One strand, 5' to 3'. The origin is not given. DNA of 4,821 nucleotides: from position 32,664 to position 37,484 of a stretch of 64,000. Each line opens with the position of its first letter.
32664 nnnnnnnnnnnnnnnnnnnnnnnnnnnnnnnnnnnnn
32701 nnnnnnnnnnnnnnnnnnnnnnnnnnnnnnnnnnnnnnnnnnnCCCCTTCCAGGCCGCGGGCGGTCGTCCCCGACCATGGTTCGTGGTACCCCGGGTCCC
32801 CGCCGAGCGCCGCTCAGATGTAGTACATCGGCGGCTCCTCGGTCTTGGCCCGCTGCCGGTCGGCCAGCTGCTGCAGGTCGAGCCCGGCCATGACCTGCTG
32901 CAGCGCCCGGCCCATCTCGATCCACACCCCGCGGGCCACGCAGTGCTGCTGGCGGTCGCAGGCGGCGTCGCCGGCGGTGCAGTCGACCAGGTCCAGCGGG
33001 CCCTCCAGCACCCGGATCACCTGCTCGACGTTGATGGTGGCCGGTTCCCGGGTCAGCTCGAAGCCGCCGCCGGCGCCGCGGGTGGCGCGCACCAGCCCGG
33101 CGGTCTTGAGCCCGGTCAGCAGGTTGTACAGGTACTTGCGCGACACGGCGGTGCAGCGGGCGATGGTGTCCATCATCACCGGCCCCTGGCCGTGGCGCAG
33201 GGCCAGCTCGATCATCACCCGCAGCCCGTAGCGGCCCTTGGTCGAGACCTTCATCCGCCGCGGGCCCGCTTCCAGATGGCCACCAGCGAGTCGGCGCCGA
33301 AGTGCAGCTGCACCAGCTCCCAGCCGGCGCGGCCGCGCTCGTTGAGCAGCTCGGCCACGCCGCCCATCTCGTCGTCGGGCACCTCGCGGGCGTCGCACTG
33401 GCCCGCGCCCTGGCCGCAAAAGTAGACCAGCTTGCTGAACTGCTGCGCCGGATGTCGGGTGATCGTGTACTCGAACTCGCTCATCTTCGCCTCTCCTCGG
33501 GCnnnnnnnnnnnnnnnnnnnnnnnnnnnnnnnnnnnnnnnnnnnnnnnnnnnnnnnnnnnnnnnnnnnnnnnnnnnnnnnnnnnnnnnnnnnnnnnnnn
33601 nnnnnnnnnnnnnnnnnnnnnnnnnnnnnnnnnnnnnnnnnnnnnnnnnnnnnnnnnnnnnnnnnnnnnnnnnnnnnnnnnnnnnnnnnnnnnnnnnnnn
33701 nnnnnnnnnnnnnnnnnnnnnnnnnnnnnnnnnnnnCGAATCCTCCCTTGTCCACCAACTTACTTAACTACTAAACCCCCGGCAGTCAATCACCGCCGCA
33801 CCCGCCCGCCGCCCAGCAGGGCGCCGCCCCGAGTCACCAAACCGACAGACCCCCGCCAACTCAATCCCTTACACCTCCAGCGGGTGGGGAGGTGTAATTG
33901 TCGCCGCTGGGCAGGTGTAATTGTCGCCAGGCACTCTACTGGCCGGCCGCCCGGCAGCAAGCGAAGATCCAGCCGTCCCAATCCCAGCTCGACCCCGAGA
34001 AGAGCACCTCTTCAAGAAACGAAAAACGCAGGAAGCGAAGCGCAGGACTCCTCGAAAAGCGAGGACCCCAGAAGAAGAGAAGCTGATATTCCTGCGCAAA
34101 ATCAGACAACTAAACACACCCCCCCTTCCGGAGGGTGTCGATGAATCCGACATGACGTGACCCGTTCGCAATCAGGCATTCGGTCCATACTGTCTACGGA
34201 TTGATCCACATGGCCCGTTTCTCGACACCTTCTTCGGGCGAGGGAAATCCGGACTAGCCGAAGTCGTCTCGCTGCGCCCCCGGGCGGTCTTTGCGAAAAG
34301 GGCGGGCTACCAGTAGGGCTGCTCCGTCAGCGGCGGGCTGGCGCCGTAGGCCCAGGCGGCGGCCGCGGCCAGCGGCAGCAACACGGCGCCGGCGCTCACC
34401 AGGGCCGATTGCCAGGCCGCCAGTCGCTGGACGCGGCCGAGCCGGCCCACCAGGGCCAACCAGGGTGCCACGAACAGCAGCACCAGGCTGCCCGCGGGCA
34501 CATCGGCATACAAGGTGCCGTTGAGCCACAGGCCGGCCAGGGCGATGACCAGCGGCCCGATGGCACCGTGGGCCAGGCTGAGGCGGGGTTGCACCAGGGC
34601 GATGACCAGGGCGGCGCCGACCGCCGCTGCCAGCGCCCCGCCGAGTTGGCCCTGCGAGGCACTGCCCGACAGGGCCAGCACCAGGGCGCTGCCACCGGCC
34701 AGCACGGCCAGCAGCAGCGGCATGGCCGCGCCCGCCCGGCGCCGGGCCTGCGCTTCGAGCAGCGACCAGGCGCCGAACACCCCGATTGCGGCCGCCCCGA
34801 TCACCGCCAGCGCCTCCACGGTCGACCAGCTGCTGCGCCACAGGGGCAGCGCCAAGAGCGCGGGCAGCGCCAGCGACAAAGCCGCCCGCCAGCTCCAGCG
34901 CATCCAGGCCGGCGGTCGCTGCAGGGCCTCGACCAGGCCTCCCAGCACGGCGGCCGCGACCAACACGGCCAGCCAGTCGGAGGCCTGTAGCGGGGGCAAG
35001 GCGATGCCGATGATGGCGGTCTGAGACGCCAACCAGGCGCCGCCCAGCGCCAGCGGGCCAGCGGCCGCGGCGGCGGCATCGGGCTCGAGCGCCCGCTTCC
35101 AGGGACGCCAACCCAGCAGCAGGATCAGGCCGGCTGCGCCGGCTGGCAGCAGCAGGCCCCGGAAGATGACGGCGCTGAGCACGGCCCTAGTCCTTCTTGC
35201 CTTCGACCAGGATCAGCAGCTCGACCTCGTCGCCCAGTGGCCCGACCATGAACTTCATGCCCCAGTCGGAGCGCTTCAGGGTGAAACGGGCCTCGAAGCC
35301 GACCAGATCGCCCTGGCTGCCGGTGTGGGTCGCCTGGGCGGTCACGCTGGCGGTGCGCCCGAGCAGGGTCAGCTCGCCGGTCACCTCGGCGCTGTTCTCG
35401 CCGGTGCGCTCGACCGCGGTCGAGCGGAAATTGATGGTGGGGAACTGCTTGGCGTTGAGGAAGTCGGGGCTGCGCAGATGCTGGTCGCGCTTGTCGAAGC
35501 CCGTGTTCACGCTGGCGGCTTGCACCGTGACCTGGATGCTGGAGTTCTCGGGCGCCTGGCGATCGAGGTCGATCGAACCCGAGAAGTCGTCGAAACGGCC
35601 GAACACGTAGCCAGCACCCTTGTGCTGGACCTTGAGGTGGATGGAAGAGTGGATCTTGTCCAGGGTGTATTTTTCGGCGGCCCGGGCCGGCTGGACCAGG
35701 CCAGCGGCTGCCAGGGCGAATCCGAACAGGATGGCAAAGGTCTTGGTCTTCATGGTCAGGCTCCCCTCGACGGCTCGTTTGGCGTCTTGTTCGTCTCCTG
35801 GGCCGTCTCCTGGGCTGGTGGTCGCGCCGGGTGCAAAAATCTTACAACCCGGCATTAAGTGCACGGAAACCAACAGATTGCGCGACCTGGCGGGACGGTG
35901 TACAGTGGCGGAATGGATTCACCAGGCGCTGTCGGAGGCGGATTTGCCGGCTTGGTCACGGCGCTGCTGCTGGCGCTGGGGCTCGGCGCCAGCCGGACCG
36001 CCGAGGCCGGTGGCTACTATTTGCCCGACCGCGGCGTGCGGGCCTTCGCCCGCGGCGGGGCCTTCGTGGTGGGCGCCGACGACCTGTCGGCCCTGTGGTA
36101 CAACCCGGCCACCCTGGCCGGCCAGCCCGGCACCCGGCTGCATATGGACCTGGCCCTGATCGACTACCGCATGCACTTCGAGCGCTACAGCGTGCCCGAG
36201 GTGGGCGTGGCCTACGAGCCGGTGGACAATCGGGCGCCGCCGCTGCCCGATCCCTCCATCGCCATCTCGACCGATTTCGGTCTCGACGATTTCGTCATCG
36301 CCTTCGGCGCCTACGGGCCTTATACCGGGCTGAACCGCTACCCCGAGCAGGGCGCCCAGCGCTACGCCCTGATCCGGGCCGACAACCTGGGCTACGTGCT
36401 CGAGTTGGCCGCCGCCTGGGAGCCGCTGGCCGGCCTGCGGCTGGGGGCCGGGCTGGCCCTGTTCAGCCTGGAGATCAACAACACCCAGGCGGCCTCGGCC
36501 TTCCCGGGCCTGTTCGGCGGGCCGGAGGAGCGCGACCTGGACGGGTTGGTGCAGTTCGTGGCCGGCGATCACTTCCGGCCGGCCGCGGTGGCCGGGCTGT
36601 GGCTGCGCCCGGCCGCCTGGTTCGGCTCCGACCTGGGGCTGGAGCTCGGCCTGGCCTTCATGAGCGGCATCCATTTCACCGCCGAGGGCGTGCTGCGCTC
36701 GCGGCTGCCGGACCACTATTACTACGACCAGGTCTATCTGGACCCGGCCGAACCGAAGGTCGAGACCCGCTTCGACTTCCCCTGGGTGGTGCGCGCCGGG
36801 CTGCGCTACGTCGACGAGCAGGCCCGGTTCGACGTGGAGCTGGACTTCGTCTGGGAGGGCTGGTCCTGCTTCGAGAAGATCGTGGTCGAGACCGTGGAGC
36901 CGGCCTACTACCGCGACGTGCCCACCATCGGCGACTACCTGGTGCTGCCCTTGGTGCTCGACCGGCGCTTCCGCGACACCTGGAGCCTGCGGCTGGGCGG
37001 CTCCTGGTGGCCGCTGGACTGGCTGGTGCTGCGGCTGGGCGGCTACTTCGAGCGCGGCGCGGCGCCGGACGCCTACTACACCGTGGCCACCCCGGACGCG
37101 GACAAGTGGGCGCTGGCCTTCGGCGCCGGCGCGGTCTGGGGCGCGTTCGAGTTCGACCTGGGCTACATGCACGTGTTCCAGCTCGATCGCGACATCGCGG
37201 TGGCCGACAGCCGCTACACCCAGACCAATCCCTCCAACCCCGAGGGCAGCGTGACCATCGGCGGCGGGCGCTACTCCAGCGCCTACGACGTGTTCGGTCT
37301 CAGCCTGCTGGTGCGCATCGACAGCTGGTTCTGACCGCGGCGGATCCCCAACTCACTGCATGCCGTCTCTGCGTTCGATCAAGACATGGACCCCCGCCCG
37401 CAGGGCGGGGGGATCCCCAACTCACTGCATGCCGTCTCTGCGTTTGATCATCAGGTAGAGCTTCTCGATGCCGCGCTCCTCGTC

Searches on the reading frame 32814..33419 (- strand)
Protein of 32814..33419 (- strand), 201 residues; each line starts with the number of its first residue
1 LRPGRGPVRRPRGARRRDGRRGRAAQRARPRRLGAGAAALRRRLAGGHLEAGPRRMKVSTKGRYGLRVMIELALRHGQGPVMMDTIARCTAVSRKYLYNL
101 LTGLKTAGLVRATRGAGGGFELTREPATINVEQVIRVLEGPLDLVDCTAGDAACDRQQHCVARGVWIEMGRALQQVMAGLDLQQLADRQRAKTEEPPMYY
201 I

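Call 28: search_protein_families(library=pfam, proteins=[window:32814-33419:-], max_evalue=0.00001)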
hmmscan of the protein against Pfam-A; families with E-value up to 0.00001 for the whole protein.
window:32814-33419:- (201 aa): 1 family
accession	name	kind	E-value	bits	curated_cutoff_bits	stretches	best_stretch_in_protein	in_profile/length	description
PF02082.26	Rrf2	-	1.3e-35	122.9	30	1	59-187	2-131/132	Iron-dependent Transcriptional regulator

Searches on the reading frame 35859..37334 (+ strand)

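Call 28: search_protein_families(library=pfam, proteins=[window:35859-37334:+], max_evalue=0.00001)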
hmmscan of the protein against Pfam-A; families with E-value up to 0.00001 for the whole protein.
window:35859-37334:+ (491 aa): 1 family
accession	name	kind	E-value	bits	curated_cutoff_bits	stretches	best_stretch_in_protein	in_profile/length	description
PF03349.22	Toluene_X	-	1.4e-19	70.3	29.7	1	44-450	4-393/421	Outer membrane protein transport protein (OMPP1/FadL/TodX)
